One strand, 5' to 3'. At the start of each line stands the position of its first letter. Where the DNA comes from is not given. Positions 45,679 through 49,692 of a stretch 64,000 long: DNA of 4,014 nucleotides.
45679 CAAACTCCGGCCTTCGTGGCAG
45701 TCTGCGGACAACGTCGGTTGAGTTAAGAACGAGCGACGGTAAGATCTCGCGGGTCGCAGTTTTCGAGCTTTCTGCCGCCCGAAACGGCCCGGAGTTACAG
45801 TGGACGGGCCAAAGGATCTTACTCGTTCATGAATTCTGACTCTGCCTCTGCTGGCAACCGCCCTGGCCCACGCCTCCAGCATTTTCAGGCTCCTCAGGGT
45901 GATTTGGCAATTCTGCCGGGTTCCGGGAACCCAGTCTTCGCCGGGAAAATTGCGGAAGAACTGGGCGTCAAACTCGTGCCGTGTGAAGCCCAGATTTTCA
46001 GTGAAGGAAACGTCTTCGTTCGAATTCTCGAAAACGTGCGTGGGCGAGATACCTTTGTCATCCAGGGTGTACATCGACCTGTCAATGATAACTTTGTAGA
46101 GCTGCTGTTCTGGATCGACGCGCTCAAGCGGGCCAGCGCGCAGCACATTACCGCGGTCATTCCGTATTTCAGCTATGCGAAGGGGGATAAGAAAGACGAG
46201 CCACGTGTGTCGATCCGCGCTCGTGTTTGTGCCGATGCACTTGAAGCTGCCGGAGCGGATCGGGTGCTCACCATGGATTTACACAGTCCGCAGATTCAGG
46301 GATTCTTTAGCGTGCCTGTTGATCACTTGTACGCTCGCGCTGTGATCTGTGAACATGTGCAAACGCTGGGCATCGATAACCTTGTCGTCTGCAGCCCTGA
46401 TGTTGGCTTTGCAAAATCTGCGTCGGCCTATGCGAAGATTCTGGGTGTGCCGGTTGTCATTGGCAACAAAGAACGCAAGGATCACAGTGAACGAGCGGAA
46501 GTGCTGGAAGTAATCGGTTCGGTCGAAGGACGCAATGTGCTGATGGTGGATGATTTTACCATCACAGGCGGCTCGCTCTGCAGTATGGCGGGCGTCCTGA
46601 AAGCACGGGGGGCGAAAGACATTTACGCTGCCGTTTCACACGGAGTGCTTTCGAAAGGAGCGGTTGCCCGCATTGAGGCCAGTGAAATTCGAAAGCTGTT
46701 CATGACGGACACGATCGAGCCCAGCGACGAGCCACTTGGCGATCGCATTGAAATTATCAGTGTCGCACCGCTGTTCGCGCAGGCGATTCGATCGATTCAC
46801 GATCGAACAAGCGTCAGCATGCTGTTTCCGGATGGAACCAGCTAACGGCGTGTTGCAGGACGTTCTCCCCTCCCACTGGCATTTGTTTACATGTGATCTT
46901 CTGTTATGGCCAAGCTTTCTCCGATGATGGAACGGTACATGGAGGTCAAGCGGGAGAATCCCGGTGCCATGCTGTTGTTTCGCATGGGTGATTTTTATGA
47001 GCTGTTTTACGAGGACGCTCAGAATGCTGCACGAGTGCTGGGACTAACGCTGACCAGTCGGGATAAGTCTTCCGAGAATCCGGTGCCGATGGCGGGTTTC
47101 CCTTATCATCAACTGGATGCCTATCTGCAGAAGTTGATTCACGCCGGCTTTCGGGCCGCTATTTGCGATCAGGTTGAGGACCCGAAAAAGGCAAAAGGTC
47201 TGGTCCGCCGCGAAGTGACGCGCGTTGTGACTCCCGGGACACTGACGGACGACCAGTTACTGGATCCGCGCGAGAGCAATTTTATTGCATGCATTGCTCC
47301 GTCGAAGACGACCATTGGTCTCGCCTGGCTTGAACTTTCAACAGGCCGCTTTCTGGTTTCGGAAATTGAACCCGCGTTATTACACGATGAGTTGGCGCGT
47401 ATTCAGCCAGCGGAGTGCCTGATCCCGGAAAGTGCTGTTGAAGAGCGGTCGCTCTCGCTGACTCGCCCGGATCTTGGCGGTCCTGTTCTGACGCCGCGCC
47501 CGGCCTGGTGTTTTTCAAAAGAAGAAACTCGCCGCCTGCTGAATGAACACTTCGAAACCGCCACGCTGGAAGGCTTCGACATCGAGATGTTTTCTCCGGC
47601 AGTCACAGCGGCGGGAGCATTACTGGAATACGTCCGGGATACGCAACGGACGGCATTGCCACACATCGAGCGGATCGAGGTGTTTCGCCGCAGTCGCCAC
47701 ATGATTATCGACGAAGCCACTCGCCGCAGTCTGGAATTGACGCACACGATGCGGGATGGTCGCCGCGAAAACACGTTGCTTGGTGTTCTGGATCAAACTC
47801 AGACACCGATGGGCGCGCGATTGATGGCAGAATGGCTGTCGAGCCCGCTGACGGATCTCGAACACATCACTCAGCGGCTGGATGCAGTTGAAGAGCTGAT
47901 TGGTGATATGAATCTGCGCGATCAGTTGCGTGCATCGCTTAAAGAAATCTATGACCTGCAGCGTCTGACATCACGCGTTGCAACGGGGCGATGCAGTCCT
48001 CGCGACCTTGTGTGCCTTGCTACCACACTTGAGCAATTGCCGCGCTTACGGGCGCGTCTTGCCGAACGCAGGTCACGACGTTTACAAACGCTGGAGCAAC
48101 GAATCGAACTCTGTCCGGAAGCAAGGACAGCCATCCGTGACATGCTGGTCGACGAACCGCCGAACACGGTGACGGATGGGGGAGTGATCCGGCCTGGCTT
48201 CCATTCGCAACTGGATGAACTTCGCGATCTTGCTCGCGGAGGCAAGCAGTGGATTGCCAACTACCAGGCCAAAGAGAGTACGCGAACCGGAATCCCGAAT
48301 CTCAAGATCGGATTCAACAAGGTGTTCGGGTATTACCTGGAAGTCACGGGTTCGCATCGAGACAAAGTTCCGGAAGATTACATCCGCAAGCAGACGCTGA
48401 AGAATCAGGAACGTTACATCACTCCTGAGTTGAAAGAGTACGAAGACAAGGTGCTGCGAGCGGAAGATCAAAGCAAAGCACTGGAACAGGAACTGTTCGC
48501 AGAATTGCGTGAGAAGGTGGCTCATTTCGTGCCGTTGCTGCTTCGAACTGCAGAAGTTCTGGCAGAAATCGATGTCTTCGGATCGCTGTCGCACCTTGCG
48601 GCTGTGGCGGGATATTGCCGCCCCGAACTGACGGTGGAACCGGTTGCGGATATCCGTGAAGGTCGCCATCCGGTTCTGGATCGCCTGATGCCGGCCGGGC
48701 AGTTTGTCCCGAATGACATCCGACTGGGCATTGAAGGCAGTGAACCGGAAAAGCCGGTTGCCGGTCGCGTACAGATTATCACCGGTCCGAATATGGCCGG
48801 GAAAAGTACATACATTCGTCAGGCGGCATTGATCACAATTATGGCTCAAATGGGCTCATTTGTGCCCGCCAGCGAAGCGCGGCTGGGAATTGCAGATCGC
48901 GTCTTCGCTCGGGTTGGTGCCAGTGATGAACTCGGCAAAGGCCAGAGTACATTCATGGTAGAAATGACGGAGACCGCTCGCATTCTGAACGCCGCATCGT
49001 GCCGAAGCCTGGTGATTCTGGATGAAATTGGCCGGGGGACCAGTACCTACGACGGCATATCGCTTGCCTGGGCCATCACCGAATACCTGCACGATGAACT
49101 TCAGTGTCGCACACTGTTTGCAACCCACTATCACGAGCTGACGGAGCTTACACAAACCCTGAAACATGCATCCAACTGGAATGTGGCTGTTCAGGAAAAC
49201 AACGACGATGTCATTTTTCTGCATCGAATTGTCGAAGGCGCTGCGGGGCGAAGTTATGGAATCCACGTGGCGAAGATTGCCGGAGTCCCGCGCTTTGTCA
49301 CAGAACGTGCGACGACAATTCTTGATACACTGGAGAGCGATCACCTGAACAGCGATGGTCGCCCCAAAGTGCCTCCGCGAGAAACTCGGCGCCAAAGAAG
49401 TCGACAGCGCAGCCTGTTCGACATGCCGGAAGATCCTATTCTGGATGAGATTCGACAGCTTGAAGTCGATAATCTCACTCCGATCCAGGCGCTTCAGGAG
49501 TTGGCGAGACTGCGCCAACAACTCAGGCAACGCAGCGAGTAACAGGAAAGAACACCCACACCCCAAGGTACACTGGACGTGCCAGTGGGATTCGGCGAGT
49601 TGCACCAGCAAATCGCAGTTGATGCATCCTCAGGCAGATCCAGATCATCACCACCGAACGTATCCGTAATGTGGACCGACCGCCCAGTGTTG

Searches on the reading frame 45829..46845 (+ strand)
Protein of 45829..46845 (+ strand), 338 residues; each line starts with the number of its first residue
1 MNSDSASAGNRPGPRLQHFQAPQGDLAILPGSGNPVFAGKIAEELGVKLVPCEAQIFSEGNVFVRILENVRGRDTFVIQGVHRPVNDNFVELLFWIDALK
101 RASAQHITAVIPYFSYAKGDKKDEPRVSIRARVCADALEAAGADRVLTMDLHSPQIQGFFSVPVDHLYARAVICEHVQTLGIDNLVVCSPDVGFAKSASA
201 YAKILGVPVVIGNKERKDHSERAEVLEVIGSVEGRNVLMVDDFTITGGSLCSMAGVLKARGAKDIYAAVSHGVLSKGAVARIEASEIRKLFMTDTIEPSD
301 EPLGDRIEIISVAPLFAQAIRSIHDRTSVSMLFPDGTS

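Call 51: search_protein_families(library=pfam, proteins=[window:45829-46845:+], max_evalue=0.00001)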
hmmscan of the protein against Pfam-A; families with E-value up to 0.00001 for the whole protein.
window:45829-46845:+ (338 aa): 3 families
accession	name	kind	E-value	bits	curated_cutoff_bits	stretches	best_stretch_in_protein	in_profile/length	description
PF13793.12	Pribosyltran_N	-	4.6e-42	143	25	1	27-142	2-117/117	N-terminal domain of ribose phosphate pyrophosphokinase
PF14572.12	Pribosyl_synth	-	2.2e-20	73.8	27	1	225-333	74-183/184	Phosphoribosyl synthetase-associated domain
PF00156.33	Pribosyltran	-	6.9e-12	45.4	26.3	1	173-286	19-139/158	Phosphoribosyl transferase domain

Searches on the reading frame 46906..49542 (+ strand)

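Call 52: search_protein_families(library=pfam, proteins=[window:46906-49542:+], max_evalue=0.00001)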
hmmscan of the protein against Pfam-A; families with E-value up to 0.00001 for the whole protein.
window:46906-49542:+ (878 aa): 5 families
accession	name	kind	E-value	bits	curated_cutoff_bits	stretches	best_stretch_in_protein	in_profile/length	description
PF00488.27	MutS_V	-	3e-85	285.4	30.2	1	623-810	1-188/188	MutS domain V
PF05192.23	MutS_III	-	3.7e-56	191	34.1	1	271-561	1-193/194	MutS domain III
PF01624.25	MutS_I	-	4.6e-42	143.2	20.6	1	6-116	2-112/113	MutS domain I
PF05190.23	MutS_IV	-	7.3e-34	116.4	22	1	431-521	1-91/92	MutS family domain IV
PF05188.22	MutS_II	-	3.9e-28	98.9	25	1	125-255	1-133/133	MutS domain II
